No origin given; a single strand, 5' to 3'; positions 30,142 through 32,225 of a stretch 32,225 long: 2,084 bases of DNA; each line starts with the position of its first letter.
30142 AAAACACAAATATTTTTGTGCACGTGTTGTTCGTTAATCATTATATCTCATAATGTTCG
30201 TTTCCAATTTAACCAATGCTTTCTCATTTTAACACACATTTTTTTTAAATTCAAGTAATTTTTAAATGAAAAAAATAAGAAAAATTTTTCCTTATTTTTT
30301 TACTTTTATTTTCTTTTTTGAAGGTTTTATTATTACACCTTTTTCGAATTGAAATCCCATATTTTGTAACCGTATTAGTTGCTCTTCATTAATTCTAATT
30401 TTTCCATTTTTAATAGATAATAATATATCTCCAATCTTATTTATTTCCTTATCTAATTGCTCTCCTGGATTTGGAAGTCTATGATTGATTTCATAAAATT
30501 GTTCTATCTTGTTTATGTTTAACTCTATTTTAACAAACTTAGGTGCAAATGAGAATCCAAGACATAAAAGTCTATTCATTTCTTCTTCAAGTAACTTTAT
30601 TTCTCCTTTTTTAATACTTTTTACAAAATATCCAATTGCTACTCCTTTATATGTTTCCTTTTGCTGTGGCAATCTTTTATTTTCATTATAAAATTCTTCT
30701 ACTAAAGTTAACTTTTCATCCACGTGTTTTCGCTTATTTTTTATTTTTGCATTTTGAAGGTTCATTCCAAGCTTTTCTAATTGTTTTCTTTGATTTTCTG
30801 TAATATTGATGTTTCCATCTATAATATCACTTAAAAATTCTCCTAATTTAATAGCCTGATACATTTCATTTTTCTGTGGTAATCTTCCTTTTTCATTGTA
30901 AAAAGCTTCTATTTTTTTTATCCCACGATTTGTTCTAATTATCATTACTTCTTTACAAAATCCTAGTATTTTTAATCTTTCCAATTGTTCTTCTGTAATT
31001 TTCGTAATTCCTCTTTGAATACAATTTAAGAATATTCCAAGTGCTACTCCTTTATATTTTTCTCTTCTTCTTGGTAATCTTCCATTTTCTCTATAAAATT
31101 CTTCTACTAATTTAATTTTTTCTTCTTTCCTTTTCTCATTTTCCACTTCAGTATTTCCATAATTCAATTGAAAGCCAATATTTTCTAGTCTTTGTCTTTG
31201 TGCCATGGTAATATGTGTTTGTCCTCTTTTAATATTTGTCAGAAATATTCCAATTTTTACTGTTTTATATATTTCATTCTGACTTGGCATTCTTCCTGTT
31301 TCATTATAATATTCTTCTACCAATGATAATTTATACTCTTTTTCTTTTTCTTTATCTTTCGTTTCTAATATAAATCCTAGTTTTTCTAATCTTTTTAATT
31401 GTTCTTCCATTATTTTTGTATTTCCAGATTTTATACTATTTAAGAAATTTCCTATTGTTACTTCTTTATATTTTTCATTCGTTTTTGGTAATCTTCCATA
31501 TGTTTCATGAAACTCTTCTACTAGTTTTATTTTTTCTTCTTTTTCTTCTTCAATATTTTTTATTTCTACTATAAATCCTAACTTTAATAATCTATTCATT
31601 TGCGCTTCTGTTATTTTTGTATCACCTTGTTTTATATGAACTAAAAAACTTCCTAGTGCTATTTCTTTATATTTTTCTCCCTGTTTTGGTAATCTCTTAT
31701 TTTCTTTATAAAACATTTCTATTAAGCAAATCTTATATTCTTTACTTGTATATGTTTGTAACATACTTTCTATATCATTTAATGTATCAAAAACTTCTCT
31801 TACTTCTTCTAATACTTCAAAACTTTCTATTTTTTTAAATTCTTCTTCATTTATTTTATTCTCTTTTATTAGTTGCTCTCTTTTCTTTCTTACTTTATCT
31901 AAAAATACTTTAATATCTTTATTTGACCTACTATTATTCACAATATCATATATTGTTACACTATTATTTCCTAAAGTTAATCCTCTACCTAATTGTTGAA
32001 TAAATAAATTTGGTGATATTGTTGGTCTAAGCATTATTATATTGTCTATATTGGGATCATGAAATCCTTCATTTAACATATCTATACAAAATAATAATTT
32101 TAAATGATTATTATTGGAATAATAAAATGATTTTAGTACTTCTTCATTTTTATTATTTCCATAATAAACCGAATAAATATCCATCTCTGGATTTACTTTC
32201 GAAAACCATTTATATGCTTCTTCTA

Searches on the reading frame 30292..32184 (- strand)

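Call 19: search_protein_families(library=pfam, proteins=[window:30292-32184:-], max_evalue=0.00001)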
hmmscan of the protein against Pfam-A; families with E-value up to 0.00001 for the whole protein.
window:30292-32184:- (630 aa): 2 families
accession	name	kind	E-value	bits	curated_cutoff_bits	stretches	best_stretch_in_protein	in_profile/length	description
PF03457.19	HA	-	1.8e-19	70.3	28.4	0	351-409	3-64/64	Helicase associated domain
PF09373.15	PMBR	-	2e-16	59.6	24.9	0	558-572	15-29/33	Pseudomurein-binding repeat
